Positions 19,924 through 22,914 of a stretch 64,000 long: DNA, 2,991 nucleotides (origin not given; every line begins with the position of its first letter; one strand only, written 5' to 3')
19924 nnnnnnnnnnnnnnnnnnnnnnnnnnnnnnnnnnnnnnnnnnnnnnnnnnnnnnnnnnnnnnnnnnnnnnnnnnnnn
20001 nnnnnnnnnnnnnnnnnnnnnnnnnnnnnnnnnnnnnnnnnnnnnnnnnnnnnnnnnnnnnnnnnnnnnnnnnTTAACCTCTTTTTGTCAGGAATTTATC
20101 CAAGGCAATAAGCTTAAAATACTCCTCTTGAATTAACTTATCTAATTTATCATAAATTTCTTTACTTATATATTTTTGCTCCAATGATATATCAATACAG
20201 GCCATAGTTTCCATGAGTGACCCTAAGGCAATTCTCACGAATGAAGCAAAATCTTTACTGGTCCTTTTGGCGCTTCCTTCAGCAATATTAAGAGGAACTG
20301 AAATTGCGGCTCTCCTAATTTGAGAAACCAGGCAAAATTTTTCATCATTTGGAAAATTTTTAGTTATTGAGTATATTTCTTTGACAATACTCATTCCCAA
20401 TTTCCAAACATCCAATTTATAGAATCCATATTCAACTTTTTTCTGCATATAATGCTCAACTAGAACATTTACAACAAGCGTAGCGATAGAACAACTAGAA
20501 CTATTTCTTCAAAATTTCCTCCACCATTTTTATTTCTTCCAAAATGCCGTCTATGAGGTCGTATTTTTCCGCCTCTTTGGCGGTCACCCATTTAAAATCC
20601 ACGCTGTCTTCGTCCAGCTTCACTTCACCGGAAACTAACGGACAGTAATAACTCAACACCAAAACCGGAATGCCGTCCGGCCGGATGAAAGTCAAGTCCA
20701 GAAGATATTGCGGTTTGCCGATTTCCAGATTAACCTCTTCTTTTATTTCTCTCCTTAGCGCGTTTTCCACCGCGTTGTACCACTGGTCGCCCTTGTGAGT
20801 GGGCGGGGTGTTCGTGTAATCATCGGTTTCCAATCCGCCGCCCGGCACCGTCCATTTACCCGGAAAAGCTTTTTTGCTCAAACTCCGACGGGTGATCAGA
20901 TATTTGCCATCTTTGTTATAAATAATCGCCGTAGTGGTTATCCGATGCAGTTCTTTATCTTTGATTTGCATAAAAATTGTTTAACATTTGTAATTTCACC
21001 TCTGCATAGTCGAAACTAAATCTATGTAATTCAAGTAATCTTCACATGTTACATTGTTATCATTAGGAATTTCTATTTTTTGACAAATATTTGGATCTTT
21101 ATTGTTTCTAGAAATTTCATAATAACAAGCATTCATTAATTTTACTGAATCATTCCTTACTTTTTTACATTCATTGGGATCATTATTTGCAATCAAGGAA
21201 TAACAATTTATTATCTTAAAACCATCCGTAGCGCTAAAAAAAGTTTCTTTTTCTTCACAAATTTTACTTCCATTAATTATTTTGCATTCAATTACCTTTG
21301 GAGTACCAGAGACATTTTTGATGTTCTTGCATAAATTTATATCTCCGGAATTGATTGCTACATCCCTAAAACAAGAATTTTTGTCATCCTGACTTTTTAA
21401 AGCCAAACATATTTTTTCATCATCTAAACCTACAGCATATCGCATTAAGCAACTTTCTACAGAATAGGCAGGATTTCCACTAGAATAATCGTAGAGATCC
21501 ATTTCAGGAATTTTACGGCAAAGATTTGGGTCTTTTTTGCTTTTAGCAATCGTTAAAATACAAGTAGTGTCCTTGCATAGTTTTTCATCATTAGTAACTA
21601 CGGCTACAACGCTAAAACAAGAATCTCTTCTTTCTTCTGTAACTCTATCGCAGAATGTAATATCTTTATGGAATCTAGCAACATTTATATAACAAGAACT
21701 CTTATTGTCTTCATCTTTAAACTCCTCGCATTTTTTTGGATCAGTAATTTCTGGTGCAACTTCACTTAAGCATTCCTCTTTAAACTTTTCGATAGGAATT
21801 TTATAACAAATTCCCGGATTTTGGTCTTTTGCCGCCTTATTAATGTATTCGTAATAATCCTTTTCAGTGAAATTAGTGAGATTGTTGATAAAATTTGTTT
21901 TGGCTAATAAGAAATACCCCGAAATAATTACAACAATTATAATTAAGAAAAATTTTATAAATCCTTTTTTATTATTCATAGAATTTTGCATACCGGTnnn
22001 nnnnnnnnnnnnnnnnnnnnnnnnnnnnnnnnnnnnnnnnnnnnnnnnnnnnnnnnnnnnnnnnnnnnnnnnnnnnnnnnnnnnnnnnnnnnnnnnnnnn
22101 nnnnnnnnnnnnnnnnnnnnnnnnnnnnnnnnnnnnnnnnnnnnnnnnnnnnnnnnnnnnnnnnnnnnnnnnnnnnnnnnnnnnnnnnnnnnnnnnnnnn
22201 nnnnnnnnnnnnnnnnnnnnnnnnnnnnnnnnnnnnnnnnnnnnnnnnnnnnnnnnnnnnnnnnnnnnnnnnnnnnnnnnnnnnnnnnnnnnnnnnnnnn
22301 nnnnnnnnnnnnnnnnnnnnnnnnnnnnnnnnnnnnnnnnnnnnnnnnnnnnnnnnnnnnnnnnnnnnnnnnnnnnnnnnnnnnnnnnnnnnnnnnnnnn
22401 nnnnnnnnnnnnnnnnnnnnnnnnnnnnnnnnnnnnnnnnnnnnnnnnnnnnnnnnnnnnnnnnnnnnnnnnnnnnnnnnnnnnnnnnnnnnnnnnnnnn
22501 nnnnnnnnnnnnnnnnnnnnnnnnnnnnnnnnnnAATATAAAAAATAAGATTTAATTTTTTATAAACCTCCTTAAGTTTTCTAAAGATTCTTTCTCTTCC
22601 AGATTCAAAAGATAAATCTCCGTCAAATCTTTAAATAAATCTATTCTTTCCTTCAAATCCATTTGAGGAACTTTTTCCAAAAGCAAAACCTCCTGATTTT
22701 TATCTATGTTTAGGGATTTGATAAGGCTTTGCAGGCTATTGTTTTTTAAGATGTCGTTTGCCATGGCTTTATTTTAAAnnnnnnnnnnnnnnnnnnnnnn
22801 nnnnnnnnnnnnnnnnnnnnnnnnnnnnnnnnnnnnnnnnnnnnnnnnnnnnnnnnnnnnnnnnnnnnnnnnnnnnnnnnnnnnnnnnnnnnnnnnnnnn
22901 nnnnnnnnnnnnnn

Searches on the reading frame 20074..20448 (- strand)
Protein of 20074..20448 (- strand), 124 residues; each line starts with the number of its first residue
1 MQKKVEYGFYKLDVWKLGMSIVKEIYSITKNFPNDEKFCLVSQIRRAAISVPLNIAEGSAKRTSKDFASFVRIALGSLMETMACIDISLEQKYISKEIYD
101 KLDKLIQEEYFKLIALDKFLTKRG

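Call 44: search_protein_families(library=pfam, proteins=[window:20074-20448:-], max_evalue=1)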
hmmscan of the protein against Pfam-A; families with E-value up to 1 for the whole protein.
window:20074-20448:- (124 aa): 4 families
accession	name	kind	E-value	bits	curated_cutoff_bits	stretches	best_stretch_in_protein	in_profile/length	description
PF05635.17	23S_rRNA_IVP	-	1.3e-35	122.2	33.8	1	11-108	2-99/106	23S rRNA-intervening sequence protein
PF22296.2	bAvd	-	0.0044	17.9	40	1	21-50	10-39/107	bAvd-like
PF20430.3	Eplus_motif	-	0.022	14.9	24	1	95-108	14-27/28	E+ motif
PF20612.3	SHOCT_2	-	0.029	15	24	1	81-110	15-44/53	SHOCT domain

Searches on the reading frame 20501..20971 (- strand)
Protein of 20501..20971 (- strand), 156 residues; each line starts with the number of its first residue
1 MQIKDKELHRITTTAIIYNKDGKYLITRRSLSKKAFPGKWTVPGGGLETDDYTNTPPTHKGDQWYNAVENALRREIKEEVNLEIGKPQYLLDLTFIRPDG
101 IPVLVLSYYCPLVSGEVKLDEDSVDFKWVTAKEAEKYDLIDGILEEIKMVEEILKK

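Call 44: search_protein_families(library=pfam, proteins=[window:20501-20971:-], max_evalue=1)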
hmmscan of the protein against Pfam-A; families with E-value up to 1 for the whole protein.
window:20501-20971:- (156 aa): 3 families
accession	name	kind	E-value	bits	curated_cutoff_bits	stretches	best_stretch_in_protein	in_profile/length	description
PF00293.34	NUDIX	-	5.5e-15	56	21.1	1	9-136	2-120/134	NUDIX domain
PF14815.12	NUDIX_4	-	0.00016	21.8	35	1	14-139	2-103/113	NUDIX domain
PF16262.11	DUF4916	-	0.066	13.3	27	1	105-143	116-153/170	Domain of unknown function (DUF4916)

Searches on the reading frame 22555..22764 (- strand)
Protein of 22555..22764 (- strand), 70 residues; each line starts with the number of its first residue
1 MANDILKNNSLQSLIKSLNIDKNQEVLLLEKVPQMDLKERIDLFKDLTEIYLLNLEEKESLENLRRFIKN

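Call 44: search_protein_families(library=pfam, proteins=[window:22555-22764:-], max_evalue=1)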
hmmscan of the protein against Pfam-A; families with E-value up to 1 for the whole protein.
seq(70 aa): 0 families
